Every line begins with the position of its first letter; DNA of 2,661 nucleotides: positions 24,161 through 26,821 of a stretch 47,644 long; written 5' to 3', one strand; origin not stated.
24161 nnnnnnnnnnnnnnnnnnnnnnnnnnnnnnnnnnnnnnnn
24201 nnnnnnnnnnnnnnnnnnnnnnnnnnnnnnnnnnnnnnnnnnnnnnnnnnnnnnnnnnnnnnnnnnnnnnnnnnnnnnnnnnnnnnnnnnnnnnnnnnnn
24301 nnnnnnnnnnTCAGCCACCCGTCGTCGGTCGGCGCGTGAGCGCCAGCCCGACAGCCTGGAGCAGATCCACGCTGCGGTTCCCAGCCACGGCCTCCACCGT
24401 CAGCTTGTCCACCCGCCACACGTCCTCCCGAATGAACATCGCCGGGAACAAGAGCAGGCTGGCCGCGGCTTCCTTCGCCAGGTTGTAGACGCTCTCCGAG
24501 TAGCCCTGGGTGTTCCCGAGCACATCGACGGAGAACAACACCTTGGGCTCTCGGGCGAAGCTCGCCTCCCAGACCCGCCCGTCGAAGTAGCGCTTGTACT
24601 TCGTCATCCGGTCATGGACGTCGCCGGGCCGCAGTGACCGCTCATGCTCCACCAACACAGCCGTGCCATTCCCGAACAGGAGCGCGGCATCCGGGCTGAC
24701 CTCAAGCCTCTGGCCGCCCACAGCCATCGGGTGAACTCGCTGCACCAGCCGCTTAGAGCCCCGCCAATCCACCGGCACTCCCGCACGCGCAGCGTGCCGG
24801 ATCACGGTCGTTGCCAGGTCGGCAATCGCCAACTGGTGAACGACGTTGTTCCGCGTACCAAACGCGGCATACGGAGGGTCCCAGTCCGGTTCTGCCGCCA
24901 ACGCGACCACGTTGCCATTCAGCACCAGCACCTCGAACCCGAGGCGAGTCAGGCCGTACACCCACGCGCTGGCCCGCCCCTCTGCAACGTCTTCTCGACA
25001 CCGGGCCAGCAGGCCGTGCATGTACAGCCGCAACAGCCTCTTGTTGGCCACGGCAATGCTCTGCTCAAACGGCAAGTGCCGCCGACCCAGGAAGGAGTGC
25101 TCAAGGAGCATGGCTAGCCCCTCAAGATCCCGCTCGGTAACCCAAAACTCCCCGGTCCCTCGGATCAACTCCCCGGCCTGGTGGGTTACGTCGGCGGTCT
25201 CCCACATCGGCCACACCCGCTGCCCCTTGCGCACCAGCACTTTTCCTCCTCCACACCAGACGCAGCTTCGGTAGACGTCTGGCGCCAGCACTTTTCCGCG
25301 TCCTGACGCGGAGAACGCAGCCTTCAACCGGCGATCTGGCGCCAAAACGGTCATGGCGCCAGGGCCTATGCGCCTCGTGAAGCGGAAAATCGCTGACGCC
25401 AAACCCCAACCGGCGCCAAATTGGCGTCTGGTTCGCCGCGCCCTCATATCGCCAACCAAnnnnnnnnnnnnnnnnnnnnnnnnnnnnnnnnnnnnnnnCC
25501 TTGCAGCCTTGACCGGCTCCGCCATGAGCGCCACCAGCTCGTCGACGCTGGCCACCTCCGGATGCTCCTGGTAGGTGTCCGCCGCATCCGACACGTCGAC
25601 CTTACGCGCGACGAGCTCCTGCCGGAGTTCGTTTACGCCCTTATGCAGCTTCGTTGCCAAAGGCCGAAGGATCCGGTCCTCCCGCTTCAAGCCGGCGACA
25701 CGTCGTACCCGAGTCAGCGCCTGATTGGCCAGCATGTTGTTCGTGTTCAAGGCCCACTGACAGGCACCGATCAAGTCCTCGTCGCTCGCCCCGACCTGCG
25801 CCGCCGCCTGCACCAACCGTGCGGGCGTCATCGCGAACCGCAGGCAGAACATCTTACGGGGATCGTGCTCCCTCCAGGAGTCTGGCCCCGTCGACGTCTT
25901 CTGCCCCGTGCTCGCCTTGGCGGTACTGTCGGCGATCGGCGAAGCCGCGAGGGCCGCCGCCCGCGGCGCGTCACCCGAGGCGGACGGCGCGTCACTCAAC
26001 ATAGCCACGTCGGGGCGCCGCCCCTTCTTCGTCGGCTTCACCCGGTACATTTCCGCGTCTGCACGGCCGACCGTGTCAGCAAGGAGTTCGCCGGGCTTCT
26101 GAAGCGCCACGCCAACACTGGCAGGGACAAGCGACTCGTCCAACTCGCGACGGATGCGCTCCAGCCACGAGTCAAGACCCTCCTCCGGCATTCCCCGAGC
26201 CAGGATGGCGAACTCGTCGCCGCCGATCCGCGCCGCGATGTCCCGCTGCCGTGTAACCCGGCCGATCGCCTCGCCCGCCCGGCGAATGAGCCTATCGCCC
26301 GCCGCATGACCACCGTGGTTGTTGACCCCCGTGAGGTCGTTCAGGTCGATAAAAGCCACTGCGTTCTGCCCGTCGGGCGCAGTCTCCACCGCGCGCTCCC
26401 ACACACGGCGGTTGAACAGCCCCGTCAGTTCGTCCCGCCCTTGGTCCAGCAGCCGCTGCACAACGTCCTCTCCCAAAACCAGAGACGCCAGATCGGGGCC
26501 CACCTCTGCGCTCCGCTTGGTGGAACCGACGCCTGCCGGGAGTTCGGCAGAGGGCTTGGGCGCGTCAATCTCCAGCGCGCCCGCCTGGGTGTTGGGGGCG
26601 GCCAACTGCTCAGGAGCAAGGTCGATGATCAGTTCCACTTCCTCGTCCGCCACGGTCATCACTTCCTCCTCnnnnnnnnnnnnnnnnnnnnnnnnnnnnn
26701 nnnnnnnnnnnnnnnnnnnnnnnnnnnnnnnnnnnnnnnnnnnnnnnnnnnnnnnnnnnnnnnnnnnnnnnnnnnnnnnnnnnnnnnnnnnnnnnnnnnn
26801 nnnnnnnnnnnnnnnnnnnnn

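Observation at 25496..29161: Coupling-protein-like conjugation ATPase fused in one ORF to an intact GGDEF diguanylate cyclase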

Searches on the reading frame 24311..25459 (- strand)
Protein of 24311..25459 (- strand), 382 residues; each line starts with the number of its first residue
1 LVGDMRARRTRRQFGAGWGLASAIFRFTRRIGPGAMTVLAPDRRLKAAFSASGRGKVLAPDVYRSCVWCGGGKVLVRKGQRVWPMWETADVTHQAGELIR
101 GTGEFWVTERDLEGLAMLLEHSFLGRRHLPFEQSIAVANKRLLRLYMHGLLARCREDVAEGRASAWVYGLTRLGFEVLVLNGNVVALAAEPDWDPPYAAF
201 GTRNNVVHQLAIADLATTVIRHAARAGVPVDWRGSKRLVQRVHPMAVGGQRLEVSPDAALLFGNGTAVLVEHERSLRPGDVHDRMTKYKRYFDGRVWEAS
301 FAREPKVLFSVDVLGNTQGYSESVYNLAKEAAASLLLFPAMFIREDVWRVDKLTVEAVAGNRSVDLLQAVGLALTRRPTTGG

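Call 9: search_protein_families(library=pfam, proteins=[window:24311-25459:-], max_evalue=0.01)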
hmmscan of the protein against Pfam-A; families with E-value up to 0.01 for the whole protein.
window:24311-25459:- (382 aa): 1 family
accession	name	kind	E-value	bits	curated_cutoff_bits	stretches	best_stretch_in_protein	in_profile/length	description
PF13814.12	Replic_Relax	-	8.4e-13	49.3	25.3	1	115-299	1-183/191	Replication-relaxation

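Call 86: search_protein_families(library=padloc, proteins=[window:24311-25459:-], max_evalue=0.001)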
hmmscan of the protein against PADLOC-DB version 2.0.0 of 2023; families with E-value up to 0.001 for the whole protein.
window:24311-25459:- (382 aa): 0 families

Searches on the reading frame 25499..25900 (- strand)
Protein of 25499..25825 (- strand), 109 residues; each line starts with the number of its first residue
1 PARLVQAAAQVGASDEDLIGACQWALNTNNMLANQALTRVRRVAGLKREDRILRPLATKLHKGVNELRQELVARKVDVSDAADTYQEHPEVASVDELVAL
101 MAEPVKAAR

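Call 83: search_protein_families(library=phrogs, proteins=[window:25499-25825:-], max_evalue=0.001)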
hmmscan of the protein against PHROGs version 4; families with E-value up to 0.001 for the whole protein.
window:25499-25825:- (109 aa): 0 families

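Call 102: search_solved_structures(query=A6, max_evalue=10, show_alignments=2)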
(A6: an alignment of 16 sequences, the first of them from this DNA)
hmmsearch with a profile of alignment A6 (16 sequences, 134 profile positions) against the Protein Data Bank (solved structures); distinct sequences matched with E-value up to 10: 7.
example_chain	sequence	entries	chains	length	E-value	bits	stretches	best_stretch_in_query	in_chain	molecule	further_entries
9y6s_8C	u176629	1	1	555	0.094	15.9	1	75-112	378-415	Dynein regulatory complex subunit 3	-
8vl4_A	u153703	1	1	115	0.12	15.6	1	26-110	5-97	De novo design protein 312 parent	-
9q1h_A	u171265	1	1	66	0.37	14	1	35-54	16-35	Minibinder A7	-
5n9y_A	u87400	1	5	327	0.66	13.2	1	74-116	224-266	Zinc transport protein ZntB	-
1a04_A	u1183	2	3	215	1.2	12.3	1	23-96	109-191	NITRATE/NITRITE RESPONSE REGULATOR PROTEIN NARL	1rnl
9mkz_C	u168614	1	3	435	1.2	12.3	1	74-125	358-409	Acid-sensing ion channel 5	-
9mky_C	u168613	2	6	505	1.5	12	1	74-125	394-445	Acid-sensing ion channel 5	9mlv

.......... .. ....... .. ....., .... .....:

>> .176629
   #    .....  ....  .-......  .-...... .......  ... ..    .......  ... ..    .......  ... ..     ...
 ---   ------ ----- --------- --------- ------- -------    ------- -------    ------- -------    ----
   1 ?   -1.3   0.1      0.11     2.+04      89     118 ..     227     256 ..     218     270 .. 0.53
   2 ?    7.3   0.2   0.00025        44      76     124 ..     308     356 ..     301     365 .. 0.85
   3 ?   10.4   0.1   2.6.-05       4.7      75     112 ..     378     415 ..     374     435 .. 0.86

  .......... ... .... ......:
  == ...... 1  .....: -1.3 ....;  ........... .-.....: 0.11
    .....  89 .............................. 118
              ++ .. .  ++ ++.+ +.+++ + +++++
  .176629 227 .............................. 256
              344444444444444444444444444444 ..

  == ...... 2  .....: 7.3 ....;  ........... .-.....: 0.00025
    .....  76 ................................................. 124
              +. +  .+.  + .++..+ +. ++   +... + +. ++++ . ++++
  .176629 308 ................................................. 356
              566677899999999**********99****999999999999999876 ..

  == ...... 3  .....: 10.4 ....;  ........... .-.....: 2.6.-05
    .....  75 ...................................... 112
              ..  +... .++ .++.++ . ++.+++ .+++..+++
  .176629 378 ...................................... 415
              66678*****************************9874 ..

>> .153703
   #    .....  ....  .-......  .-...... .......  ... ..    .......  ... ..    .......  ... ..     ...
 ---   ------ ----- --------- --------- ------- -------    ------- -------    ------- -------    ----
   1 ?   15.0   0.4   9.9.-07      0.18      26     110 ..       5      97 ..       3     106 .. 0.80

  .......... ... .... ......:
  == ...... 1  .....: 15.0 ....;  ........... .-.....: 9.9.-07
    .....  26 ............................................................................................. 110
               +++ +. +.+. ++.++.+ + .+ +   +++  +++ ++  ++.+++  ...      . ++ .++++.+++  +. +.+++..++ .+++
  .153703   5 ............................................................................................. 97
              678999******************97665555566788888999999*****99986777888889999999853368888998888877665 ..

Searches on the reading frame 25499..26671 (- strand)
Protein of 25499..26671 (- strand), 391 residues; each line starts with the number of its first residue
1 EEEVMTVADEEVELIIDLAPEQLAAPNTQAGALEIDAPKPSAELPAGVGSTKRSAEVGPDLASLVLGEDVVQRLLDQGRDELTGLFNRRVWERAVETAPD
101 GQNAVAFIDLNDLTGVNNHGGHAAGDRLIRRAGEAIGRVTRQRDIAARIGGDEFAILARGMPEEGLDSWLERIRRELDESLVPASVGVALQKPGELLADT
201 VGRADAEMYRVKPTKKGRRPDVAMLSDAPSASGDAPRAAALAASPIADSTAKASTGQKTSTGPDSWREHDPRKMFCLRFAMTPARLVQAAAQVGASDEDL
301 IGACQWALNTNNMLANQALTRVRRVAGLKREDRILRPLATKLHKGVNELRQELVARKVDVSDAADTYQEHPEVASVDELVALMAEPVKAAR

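Call 79: predict_structure(alignment_id=A4)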
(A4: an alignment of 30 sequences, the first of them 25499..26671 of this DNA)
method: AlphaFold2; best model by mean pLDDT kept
length: 391 residues; sequences in the alignment: 30
mean_pLDDT: 80.4   pTM: 0.49
mean pLDDT of the five models: 80.4, 80.0, 79.8, 79.7, 79.1
residues with pLDDT >= 90: 256; 70-90: 24; 50-70: 14; < 50: 97
segments of 3 or more residues with pLDDT < 50: 1-42, 47-56, 216-252, 387-391
pLDDT, mean of each block of 10 residues (from residue 1): 40 39 39 42 46 55 91 95 97 96 96 90 93 98 96 97 97 96 97 97 97 60 38 42 41 56 94 98 94 92 98 94 96 96 97 96 93 97 63 34
secondary structure, 60 per line:
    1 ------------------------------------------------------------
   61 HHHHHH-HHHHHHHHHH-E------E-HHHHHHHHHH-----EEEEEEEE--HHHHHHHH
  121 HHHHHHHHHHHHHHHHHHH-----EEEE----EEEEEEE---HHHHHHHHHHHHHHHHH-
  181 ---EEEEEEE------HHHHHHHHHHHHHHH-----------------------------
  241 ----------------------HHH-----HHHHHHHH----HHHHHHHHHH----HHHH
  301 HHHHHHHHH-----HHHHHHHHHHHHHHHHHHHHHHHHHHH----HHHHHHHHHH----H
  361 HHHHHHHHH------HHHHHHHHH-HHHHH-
elements in order: H61-66 H68-77 H88-97 E103-110 H113-139 E145-148 E153-159 H163-179 E184-190 H197-211 H271-278 H283-292 H297-309 H315-341 H346-355 H360-369 H376-384 H386-390

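Call 81: fold_search(model_id=the predicted structure, library=pdb)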
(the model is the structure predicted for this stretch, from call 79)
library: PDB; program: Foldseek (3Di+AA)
matches with E <= 10: 1178; with E <= 0.001: 97
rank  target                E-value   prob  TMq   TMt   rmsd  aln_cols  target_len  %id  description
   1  7e6g_A                1.8e-10  1.00  0.33  0.47   4.2       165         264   30  Crystal structure of diguanylate cyclase SiaD in complex with its activator SiaC from Pseudomonas aeruginosa (released 2021-09-22)
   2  4wxw                  3.0e-10  1.00  0.32  0.72   2.6       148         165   36  SadC (323-487) from Pseudomonas aeruginosa PAO1 (released 2015-11-18)
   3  4wxo_A                3.0e-10  1.00  0.32  0.67   6.6       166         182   34  SadC (300-487) from Pseudomonas aeruginosa PAO1 (released 2015-11-18)
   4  3i5c_B                5.4e-10  1.00  0.31  0.58   8.1       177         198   30  Crystal structure of a fusion protein containing the leucine zipper of GCN4 and the GGDEF domain of WspR from Pseudomo (released 2009-08-18)
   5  3i5c_A                8.0e-10  1.00  0.31  0.58   7.6       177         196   30  Crystal structure of a fusion protein containing the leucine zipper of GCN4 and the GGDEF domain of WspR from Pseudomo (released 2009-08-18)
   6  4urs_A                9.9e-10  1.00  0.31  0.72   3.3       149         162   36  Crystal Structure of GGDEF domain from T.maritima (released 2014-10-08)
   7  5llx_A                1.1e-09  1.00  0.33  0.20   5.5       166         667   28  Bacteriophytochrome activated diguanylyl cyclase from Idiomarina species A28L with GTP bound (released 2017-03-15)
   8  5llw_B                1.2e-09  1.00  0.33  0.20   3.3       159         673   29  Bacteriophytochrome activated diguanylyl cyclase from Idiomarina species A28L (released 2017-03-15)
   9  3bre_B                1.3e-09  1.00  0.30  0.36   5.5       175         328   30  Crystal Structure of P.aeruginosa PA3702 (released 2008-04-01)
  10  5llx_B                1.5e-09  1.00  0.34  0.21   2.4       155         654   30  Bacteriophytochrome activated diguanylyl cyclase from Idiomarina species A28L with GTP bound (released 2017-03-15)
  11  6tts_A                1.5e-09  1.00  0.31  0.69   3.6       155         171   32  Crystal structure of the GGDEF domain of DgcB from Caulobacter crescentus in complex with c-di-GMP (released 2021-01-13)
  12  7e6g_B                1.9e-09  1.00  0.34  0.51   3.2       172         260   28  Crystal structure of diguanylate cyclase SiaD in complex with its activator SiaC from Pseudomonas aeruginosa (released 2021-09-22)
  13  6ttr_B                2.1e-09  1.00  0.34  0.66   3.1       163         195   31  Crystal Structure of the coiled coil and GGDEF domain of DgcB from Caulobacter crescentus in complex with c-di-GMP (released 2021-01-13)
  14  6ttr_A                2.5e-09  1.00  0.33  0.65   3.5       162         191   32  Crystal Structure of the coiled coil and GGDEF domain of DgcB from Caulobacter crescentus in complex with c-di-GMP (released 2021-01-13)
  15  3ign                  2.6e-09  1.00  0.32  0.73   2.5       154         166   28  Crystal Structure of the GGDEF domain from Marinobacter aquaeolei diguanylate cyclase complexed with c-di-GMP - Northeas (released 2009-08-11)
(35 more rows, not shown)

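Call 84: fold_search(model_id=the predicted structure, library=viral)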
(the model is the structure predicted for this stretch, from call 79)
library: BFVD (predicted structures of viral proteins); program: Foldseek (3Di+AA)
matches with E <= 10: 445; with E <= 0.001: 8
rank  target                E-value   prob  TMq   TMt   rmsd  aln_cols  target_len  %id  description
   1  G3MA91                4.5e-09  1.00  0.33  0.50   3.3       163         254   27  Gp350 [Bacillus phage G]
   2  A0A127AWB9            5.9e-09  1.00  0.32  0.66   5.7       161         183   24  Diguanylate cyclase [Bacillus phage SP-15]
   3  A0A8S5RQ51            1.3e-08  1.00  0.33  0.28   4.6       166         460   21  GGDEF protein (Fragment) [virus sp. ctr1v16]
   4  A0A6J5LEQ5            9.0e-08  1.00  0.31  0.34   5.4       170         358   20  Diguanylate cyclase AdrA [uncultured Caudovirales phage]
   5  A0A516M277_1          9.0e-07  1.00  0.28  0.10  28.8       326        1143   16  (no name in the UniProt tables at hand)
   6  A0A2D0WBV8            1.3e-06  1.00  0.29  0.69   8.1       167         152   27  Diguanylate-cyclase GGDEF domain protein [Bordetella phage CN1]
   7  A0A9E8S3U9            1.3e-06  1.00  0.26  0.63   5.5       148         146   25  (no name in the UniProt tables at hand)
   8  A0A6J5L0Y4            2.4e-06  1.00  0.30  0.30  23.4       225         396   20  GGDEF domain [uncultured Caudovirales phage]
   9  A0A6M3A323            2.1e-03  1.00  0.18  0.66   4.5        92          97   32  (no name in the UniProt tables at hand)
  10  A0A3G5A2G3            8.2e-03  0.99  0.23  0.23   7.9       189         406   14  Response regulator [Harvfovirus sp.]
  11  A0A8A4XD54            1.8e-02  0.91  0.18  0.28  33.1       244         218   11  Uncharacterized protein [Phoenicopteridae parvo-like hybrid virus]
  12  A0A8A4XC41            1.8e-02  0.87  0.19  0.30  28.6       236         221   14  Uncharacterized protein [Emberiza pusilla Chaphamaparvovirus]
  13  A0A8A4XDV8            3.8e-02  0.35  0.19  0.11  33.9       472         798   10  Nonstructural protein [Luscinia cyane Ichthamaparvovirus]
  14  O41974                5.0e-02  0.60  0.16  0.19  27.0       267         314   12  73 protein [Murid herpesvirus 4]
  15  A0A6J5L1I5            6.9e-02  0.54  0.20  0.21  20.1       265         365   13  Uncharacterized protein [uncultured Caudovirales phage]
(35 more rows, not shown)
